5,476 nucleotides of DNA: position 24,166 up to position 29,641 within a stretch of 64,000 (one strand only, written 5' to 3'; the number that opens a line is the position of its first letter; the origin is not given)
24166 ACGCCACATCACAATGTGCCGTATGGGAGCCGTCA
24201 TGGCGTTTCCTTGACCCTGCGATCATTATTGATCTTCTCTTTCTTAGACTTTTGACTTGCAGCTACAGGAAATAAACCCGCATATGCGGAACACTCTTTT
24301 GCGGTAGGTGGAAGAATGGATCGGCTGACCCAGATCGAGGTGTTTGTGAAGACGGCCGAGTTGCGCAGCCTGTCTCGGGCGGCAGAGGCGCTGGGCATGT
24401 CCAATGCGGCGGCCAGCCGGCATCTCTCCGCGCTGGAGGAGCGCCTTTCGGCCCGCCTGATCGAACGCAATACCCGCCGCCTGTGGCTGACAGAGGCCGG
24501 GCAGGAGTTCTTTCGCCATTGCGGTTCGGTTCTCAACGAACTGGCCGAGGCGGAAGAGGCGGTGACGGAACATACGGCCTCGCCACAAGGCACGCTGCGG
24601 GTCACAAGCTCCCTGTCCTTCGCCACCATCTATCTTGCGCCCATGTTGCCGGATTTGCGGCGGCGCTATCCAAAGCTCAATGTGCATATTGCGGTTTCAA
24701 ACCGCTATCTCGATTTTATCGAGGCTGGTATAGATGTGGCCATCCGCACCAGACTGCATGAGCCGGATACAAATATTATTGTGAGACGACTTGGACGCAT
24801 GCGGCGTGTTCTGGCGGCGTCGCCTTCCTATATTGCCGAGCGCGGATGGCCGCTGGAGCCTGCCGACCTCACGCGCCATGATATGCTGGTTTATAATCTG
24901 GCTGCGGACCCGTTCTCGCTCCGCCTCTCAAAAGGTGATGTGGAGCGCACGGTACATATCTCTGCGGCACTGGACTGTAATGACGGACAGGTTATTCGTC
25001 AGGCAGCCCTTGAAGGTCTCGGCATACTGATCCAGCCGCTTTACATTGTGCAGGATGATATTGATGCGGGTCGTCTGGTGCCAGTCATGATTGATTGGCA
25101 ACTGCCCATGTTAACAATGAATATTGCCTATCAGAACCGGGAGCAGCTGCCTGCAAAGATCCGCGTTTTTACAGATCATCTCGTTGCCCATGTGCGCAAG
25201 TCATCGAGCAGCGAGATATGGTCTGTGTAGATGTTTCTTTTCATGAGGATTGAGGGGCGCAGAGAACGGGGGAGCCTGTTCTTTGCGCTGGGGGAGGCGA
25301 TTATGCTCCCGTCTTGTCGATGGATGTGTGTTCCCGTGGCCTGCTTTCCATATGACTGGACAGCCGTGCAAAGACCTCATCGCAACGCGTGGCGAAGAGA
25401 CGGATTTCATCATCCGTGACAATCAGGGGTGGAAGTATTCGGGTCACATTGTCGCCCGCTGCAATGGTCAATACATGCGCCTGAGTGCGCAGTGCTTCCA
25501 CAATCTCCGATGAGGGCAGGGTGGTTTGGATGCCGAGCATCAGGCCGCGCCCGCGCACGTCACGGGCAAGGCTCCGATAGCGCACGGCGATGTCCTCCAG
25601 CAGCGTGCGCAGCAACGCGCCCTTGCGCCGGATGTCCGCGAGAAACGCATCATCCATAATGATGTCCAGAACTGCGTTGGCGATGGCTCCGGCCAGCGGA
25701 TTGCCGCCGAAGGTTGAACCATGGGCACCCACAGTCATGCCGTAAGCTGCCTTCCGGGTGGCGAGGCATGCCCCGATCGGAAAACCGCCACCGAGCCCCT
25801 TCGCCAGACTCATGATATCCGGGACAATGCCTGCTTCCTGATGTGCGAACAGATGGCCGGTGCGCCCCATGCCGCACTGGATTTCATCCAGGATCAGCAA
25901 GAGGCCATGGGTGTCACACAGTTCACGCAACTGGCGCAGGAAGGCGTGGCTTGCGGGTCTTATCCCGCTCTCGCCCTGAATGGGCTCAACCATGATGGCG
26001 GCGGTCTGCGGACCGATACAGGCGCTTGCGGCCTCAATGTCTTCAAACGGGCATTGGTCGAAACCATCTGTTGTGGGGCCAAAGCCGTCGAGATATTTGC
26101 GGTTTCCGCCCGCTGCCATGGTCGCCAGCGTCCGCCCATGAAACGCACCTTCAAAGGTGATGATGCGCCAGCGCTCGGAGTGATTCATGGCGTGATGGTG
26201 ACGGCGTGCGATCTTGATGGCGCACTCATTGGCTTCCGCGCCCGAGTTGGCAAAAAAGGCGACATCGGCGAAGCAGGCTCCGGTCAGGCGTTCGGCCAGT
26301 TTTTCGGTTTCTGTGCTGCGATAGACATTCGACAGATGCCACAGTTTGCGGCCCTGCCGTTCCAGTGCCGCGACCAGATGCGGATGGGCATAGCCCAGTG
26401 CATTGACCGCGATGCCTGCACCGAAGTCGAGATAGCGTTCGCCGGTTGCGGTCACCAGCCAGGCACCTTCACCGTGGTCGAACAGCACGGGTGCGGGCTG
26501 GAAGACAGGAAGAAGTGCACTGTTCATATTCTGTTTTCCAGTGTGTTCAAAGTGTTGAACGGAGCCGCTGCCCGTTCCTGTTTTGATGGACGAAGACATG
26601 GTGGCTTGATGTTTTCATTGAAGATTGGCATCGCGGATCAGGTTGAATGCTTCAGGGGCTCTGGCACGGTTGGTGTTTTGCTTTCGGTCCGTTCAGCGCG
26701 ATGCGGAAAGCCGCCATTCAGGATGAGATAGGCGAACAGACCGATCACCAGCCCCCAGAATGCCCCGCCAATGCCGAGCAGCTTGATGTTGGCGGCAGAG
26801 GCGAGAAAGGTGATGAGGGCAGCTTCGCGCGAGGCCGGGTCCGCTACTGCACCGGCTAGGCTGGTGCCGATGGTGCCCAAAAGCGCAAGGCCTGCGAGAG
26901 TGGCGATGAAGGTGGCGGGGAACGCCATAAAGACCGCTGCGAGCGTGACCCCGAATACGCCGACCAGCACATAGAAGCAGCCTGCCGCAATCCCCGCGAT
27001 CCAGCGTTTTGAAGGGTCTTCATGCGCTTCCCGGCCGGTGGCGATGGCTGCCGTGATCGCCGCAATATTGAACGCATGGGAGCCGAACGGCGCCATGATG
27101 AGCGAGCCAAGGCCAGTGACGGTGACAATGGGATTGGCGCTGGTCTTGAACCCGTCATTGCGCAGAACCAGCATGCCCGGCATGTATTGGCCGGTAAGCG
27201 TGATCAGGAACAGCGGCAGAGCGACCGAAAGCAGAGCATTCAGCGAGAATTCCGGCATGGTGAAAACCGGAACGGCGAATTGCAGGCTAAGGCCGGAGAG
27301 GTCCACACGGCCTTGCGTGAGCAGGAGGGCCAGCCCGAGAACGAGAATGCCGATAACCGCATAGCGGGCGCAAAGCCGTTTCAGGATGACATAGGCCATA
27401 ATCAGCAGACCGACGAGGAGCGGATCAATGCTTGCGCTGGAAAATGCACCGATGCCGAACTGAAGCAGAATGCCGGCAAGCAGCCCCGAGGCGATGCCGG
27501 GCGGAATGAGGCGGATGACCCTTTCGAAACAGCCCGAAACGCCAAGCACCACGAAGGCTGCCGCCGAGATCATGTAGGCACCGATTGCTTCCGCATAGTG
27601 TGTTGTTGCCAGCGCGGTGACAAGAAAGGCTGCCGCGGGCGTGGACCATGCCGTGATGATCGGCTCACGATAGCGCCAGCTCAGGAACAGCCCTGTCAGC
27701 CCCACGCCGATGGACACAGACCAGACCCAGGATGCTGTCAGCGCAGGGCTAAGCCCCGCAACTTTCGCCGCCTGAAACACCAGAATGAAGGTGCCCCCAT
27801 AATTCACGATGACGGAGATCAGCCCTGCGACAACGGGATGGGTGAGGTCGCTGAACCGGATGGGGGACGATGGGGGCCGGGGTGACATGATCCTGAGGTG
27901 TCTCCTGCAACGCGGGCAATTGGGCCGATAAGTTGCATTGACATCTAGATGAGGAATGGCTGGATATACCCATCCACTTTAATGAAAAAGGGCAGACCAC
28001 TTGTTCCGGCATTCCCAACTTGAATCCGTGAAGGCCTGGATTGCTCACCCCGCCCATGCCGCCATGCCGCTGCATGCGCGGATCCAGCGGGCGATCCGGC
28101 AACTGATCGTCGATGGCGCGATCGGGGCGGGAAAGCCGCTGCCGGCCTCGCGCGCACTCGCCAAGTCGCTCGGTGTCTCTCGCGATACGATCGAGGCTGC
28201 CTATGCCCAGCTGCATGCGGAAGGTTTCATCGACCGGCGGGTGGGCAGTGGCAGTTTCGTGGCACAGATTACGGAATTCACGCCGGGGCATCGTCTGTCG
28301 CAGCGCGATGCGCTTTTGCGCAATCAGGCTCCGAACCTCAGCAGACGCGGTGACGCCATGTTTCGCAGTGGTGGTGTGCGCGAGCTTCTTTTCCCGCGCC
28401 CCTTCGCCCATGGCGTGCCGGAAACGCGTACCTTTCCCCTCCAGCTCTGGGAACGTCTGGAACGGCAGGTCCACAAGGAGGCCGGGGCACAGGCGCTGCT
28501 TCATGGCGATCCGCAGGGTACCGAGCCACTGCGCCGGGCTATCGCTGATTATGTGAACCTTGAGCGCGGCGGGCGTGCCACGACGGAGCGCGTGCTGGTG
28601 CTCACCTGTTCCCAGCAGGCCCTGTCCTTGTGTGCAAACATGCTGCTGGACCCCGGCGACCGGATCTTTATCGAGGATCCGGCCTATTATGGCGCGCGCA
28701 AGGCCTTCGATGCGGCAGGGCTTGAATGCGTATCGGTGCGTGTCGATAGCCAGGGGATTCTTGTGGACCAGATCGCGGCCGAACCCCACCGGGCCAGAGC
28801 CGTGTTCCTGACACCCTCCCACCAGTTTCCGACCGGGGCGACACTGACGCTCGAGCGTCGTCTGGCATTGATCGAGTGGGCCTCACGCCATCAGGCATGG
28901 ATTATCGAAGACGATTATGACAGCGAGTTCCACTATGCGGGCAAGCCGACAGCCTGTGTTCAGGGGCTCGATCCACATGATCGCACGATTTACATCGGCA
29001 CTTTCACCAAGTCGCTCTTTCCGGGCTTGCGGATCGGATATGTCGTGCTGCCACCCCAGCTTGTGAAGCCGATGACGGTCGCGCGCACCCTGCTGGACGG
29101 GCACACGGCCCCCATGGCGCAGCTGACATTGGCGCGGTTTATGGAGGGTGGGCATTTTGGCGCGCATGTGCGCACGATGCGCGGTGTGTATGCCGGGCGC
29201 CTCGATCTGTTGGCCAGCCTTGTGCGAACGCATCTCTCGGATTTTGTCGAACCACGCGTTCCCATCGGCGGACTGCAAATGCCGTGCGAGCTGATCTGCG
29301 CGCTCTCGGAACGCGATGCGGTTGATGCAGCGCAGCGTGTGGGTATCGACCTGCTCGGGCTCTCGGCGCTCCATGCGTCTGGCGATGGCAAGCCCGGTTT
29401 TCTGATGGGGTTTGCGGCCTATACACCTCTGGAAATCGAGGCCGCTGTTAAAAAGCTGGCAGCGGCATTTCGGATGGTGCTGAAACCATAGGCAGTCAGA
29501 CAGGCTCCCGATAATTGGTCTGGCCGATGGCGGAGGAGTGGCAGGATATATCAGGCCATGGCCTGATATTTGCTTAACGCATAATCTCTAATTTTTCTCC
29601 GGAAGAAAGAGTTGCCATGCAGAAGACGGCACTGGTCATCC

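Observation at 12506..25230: Twelve-gene co-directional locus joining the hydroxyquinol lower pathway to an ATZ/TRZ-type aminohydrolase and a sugar-type ABC importer, with no ring hydroxylase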

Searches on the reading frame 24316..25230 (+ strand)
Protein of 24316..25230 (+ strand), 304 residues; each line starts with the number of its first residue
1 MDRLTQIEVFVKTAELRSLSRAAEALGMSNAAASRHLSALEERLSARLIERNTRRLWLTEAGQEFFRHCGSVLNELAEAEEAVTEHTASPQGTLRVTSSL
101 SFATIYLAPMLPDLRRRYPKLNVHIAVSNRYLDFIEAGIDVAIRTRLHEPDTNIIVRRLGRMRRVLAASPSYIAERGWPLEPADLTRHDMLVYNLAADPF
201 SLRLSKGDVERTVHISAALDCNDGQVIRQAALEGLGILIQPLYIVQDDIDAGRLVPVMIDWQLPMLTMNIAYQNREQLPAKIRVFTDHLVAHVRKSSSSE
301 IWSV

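Call 4: search_protein_families(library=ncbifam, proteins=[window:24316-25230:+])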
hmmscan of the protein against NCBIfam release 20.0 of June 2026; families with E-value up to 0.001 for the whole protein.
window:24316-25230:+ (304 aa): 51 families (the best 25 are shown)
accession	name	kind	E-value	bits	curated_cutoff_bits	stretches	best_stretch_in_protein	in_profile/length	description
NF040888.1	trans_reg_YafC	equivalog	1.2e-60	204.9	470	1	6-292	7-292/293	DNA-binding transcriptional regulator YafC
NF007315.1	PRK09801.1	equivalog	7.5e-46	156.5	398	1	7-296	11-299/301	L-tartrate utilization transcriptional activator TtdR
NF011573.0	PRK14997.1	equivalog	2.4e-44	151.7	380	1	4-291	6-295/303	LysR family transcriptional regulator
NF007917.1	PRK10632.1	equivalog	2.7e-44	151.5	425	1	1-295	1-294/303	HTH-type transcriptional activator AaeR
NF008352.0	PRK11139.1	subfamily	1.3e-41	142.7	288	1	4-297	8-296/305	transcriptional regulator GcvA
NF007491.0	PRK10086.1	equivalog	2.3e-29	102.2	316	1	4-295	19-311/313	DNA-binding transcriptional regulator DsdC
TIGR03418.1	chol_sulf_TF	equivalog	1.9e-27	96.1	324.8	1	4-290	3-289/291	choline sulfate utilization transcriptional regulator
NF040786.1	LysR_Sec_metab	equivalog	1.2e-24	86.8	250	1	4-127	3-126/298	selenium metabolism-associated LysR family transcriptional regulator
TIGR02036.1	dsdC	equivalog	3e-22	79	352.4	1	4-290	10-298/302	DNA-binding transcriptional regulator DsdC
NF053705.1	TransRegGltCGpos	equivalog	4.7e-22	78.6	350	1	4-150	3-152/300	glutamate biosynthesis transcriptional regulator GltC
NF008416.0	PRK11242.1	equivalog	3.7e-21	75.7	277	1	5-127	4-126/300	transcriptional regulator CynR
TIGR03339.1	phn_lysR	subfamily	1.7e-20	73.4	341.1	1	6-249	1-242/279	aminoethylphosphonate catabolism associated LysR family transcriptional regulator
TIGR03298.1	argP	subfamily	2e-20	73.1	273.55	1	6-295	5-290/292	ArgP/LysG family DNA-binding transcriptional regulator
TIGR02424.1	TF_pcaQ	equivalog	4.9e-20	71.6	303.8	1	5-151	6-154/300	pca operon transcription factor PcaQ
NF045990.1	TransRegCbbRRhodb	equivalog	1e-19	70.7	450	1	4-266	8-272/304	LysR family regulator CbbR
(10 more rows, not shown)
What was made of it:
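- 24316..25230 (+): LysR-family regulator, divergent from the operon. The best NCBIfam matches are LysR-family equivalogs (YafC 205 bits, below its cutoff; call 4).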

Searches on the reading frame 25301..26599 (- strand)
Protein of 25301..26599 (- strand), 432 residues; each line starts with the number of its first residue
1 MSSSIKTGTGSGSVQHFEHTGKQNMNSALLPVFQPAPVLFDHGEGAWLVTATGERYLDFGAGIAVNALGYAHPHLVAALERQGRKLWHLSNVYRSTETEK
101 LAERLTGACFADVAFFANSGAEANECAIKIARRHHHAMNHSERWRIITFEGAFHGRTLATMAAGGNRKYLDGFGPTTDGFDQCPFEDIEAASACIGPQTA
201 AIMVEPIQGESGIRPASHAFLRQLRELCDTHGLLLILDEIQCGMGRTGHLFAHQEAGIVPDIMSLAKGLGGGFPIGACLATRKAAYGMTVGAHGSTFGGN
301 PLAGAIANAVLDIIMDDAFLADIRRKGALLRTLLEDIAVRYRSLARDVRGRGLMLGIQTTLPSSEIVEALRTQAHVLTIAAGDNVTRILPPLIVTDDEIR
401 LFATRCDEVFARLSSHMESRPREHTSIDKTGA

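Call 34: search_protein_families(library=pfam, proteins=[window:25301-26599:-])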
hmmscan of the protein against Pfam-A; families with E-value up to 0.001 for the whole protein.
window:25301-26599:- (432 aa): 2 families
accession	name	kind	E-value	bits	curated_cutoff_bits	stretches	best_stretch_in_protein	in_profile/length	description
PF00202.27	Aminotran_3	-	9e-115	384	30.5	1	37-405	10-398/403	Aminotransferase class-III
PF01212.27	Beta_elim_lyase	-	3e-06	27.2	27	1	95-319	31-215/288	Beta-eliminating lyase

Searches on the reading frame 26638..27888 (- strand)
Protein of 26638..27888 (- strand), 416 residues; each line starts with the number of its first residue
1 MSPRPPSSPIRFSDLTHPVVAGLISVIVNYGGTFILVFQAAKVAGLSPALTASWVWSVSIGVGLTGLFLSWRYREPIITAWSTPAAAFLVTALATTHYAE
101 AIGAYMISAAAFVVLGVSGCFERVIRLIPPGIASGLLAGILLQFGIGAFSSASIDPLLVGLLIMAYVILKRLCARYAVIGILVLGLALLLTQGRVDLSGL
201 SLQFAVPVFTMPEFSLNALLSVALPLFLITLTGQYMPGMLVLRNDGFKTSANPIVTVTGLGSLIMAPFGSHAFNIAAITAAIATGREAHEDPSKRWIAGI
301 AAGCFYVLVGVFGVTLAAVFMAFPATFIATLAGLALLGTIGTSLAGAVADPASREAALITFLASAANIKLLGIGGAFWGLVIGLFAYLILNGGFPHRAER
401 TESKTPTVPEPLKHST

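Call 34: search_protein_families(library=pfam, proteins=[window:26638-27888:-])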
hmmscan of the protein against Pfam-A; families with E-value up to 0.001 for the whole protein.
window:26638-27888:- (416 aa): 2 families
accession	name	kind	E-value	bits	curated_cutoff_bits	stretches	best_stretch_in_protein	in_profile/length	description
PF03594.19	BenE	-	5.9e-131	437.3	27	1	19-388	8-377/378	Benzoate membrane transport protein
PF00860.26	Xan_ur_permease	-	0.00048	19.4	27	0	58-272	44-290/389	Permease family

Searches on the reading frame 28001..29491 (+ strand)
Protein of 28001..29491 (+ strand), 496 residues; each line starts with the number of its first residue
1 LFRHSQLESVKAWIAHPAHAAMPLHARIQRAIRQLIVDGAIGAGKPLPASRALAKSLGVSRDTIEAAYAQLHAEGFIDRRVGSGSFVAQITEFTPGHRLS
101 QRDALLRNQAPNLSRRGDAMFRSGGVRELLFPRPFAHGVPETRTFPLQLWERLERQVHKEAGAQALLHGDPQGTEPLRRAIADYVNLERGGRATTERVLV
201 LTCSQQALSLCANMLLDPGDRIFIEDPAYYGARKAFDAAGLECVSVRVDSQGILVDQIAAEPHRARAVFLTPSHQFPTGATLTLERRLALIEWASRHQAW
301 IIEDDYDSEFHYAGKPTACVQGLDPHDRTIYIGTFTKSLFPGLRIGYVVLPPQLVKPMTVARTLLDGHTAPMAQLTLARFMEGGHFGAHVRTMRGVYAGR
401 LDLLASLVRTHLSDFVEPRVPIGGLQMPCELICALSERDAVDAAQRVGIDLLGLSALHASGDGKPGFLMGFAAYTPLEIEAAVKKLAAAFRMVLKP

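Call 34: search_protein_families(library=pfam, proteins=[window:28001-29491:+])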
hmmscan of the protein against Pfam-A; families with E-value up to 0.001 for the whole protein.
window:28001-29491:+ (496 aa): 2 families
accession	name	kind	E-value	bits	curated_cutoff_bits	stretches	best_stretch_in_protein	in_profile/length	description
PF00155.27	Aminotran_1_2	-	3.2e-24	86.2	19.7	1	156-406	28-288/361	Aminotransferase class I and II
PF00392.27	GntR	-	1.9e-15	56.7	27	1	26-87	3-64/64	Bacterial regulatory proteins, gntR family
